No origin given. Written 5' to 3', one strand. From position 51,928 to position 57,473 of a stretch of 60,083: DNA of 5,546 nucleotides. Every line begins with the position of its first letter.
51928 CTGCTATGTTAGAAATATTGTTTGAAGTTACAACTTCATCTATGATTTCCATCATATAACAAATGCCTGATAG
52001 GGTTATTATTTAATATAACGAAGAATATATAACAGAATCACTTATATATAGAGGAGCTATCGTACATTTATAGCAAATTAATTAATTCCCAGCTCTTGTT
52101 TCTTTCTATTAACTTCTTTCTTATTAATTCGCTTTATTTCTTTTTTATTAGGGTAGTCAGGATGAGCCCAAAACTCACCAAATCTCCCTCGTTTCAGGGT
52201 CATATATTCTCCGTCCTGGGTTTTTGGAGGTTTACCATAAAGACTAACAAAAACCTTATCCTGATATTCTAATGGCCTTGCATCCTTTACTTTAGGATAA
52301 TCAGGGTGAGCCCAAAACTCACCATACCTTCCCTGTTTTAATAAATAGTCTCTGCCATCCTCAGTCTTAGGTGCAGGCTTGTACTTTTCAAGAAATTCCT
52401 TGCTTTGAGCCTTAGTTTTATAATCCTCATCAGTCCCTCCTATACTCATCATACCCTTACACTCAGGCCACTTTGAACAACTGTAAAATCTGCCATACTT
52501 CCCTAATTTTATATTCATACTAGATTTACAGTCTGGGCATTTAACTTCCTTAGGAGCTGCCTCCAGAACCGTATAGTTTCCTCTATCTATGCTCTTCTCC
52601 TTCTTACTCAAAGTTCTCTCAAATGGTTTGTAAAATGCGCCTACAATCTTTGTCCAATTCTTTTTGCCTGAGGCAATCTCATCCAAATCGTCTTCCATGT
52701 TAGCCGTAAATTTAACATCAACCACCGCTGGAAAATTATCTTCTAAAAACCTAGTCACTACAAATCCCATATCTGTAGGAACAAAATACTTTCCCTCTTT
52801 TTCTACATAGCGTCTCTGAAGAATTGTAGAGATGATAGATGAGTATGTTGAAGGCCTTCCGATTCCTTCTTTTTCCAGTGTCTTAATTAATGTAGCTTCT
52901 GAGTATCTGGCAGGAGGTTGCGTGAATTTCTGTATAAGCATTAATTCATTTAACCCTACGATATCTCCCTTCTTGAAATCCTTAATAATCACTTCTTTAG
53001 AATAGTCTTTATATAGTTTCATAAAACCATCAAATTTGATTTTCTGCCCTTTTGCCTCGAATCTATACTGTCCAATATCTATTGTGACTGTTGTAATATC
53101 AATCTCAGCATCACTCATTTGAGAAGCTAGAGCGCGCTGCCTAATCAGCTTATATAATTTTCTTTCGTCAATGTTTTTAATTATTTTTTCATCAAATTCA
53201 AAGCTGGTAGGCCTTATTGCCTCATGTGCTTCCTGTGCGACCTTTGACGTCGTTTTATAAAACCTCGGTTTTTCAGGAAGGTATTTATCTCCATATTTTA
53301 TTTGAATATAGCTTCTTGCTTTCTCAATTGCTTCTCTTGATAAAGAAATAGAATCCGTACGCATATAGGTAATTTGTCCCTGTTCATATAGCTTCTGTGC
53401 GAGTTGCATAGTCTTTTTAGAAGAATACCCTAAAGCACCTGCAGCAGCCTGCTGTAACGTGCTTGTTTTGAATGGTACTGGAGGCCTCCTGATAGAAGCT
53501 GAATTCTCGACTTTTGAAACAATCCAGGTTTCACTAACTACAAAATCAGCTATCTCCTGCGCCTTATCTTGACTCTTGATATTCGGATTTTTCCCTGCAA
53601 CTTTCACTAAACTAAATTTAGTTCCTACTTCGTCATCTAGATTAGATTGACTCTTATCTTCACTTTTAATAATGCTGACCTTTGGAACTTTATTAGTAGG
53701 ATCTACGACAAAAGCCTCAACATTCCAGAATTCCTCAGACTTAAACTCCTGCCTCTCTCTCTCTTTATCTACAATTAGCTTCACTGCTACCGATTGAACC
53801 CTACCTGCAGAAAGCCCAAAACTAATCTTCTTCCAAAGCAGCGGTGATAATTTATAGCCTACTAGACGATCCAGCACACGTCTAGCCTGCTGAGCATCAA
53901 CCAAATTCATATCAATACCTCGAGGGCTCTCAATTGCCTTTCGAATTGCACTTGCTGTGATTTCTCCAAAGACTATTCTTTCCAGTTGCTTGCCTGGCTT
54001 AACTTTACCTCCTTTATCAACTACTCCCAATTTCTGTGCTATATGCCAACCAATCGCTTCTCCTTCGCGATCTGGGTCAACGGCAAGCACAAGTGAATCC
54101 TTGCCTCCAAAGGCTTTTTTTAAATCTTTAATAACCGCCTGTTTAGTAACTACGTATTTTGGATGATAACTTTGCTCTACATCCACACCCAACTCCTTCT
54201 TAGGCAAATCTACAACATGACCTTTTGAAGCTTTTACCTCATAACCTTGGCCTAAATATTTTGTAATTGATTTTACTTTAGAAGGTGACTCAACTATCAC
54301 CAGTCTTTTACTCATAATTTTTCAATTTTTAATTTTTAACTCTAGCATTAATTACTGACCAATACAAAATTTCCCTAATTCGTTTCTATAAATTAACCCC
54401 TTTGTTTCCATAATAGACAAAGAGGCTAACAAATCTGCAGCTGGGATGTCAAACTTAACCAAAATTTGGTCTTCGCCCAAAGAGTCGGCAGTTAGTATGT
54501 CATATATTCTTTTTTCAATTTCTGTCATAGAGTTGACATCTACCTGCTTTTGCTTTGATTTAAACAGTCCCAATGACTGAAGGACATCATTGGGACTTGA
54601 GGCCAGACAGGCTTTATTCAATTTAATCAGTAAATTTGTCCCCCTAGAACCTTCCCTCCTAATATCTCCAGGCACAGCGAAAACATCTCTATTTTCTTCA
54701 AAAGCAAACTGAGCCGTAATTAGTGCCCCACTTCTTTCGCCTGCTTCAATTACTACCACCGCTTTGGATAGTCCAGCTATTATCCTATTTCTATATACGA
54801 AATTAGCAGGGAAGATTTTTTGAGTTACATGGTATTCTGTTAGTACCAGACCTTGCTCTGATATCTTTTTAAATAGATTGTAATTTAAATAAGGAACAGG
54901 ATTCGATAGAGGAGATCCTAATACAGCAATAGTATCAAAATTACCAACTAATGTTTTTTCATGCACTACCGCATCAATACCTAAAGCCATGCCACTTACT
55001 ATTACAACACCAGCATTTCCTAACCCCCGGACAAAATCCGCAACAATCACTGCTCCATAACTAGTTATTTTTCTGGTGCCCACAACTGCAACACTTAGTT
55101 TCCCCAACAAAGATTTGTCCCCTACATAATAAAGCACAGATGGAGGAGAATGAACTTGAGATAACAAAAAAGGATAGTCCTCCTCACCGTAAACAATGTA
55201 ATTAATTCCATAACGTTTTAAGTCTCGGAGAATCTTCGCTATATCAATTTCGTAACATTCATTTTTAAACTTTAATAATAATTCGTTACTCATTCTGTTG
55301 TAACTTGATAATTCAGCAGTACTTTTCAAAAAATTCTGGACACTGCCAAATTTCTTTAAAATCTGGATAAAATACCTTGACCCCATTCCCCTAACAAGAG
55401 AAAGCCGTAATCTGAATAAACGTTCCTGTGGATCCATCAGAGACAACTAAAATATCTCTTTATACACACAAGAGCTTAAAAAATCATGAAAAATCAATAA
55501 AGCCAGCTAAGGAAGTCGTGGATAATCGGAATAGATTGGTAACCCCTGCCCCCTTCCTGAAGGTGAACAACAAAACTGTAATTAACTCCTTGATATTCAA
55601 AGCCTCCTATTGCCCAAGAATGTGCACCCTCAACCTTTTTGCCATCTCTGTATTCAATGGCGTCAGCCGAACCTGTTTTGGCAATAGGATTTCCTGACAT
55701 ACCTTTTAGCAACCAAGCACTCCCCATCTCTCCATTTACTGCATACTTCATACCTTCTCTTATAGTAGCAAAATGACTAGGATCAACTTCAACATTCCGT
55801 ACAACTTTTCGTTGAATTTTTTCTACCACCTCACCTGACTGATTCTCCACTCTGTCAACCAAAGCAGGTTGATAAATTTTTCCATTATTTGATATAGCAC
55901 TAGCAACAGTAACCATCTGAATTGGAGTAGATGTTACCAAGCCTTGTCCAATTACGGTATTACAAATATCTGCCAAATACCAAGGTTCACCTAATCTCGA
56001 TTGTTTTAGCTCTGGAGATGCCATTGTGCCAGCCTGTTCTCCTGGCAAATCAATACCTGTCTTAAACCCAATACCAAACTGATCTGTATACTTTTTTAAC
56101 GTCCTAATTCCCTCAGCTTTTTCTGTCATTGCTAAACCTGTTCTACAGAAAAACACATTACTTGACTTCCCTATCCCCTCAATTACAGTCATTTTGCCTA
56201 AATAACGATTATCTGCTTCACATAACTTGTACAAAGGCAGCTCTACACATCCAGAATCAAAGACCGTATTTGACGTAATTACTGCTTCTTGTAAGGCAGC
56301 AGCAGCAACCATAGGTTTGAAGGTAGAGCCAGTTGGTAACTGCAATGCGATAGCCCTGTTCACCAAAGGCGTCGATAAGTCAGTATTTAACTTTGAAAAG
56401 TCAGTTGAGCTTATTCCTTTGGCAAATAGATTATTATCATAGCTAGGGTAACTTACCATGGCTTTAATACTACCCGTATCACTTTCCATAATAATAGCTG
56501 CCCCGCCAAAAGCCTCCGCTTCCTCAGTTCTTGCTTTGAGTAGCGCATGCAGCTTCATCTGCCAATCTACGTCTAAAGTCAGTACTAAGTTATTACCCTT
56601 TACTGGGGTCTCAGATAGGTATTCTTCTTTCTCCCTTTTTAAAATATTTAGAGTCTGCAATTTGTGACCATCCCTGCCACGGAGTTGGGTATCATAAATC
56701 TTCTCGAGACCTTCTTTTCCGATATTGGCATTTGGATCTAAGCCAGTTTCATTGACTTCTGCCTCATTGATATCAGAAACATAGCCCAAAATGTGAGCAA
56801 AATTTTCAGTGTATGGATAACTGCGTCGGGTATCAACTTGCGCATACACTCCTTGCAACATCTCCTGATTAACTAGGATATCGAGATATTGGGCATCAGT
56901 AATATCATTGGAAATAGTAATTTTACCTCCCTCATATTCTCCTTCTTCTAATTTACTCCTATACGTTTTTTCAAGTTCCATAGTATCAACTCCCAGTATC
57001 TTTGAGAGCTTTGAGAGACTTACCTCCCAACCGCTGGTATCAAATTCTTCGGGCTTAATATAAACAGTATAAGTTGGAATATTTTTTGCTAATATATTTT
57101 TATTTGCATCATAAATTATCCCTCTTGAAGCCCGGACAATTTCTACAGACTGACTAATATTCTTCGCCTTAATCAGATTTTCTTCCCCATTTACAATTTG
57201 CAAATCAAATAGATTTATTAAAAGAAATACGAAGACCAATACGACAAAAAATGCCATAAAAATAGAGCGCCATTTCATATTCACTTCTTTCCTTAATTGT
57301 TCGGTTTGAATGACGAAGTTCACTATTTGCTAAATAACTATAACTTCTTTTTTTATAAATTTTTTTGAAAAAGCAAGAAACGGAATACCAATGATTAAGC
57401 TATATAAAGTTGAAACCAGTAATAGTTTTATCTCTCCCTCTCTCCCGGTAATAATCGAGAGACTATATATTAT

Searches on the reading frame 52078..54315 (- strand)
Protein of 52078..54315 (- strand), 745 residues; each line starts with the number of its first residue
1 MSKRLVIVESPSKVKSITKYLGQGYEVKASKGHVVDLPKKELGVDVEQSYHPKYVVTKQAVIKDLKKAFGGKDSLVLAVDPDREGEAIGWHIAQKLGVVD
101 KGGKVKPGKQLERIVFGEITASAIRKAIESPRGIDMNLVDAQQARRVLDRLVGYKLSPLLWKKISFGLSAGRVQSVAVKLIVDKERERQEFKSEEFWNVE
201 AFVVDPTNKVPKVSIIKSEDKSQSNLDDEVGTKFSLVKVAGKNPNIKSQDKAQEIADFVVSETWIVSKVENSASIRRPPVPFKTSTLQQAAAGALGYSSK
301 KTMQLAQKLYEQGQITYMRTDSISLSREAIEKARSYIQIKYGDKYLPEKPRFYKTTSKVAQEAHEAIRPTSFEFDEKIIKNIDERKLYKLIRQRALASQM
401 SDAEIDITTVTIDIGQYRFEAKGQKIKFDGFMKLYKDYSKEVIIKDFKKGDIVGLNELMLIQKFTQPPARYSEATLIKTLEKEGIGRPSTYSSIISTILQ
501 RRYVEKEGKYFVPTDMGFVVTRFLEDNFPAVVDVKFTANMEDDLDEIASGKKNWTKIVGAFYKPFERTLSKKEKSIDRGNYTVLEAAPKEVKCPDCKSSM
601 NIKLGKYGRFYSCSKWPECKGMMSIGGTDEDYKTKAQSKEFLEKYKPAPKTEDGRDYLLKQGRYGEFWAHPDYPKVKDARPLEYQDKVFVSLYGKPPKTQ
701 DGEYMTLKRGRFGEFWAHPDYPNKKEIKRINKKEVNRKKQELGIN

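Call 24: search_protein_families(library=pfam, max_evalue=0.00001, proteins=[window:52078-54315:-])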
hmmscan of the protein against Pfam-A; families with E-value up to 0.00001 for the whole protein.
window:52078-54315:- (745 aa): 3 families
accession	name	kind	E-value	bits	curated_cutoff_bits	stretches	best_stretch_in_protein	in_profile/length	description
PF01131.25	Topoisom_bac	-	5.1e-126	421.4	35.1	1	134-558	2-410/411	DNA topoisomerase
PF01751.28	Toprim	-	1.1e-18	67.6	23.1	1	5-98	2-83/96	Toprim domain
PF01396.24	Zn_ribbon_Top1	-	2.1e-14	53.4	32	1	591-620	2-31/39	Topoisomerase DNA binding C4 zinc finger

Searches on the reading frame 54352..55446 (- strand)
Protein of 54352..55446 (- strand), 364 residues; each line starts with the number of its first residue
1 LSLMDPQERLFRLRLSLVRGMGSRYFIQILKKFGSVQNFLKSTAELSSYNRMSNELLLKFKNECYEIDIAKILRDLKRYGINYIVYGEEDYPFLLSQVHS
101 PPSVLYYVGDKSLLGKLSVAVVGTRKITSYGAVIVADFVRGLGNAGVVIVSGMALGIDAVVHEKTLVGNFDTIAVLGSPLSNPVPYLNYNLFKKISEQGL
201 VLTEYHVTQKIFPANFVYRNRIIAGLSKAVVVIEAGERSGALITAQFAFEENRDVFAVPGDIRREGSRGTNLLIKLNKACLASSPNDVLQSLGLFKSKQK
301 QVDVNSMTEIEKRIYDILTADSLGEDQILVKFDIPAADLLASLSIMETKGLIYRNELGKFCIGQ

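Call 24: search_protein_families(library=pfam, max_evalue=0.00001, proteins=[window:54352-55446:-])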
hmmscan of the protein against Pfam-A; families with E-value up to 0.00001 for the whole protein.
window:54352-55446:- (364 aa): 1 family
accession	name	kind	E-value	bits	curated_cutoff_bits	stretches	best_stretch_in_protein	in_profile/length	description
PF02481.21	DNA_processg_A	-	2.6e-69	233.1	29.6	1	76-281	2-210/212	DNA recombination-mediator protein A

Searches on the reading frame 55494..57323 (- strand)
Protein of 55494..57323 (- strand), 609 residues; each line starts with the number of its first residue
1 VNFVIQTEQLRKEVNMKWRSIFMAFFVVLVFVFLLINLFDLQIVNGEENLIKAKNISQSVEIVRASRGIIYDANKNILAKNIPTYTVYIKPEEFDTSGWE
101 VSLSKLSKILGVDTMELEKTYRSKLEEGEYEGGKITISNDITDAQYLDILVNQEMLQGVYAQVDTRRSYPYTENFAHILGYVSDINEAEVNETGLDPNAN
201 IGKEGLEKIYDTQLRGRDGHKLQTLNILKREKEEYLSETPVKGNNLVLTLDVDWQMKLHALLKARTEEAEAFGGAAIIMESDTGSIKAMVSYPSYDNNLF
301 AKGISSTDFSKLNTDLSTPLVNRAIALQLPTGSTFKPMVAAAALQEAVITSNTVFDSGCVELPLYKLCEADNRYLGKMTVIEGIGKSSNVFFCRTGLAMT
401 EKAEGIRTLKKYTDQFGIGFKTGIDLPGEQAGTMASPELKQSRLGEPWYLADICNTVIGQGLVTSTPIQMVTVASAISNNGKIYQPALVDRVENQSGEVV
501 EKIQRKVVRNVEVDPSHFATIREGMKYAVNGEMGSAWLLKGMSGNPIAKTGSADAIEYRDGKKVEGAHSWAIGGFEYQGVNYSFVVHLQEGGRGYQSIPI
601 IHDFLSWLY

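Call 24: search_protein_families(library=pfam, max_evalue=0.00001, proteins=[window:55494-57323:-])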
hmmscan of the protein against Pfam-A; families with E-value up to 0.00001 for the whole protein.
window:55494-57323:- (609 aa): 2 families
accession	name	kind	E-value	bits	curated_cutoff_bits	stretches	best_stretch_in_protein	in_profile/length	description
PF00905.27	Transpeptidase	-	2.6e-52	178.3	22.1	1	274-597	1-290/299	Penicillin binding protein transpeptidase domain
PF03717.20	PBP_dimer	-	1.3e-35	123.9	24.4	1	64-230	3-174/180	Penicillin-binding Protein dimerisation domain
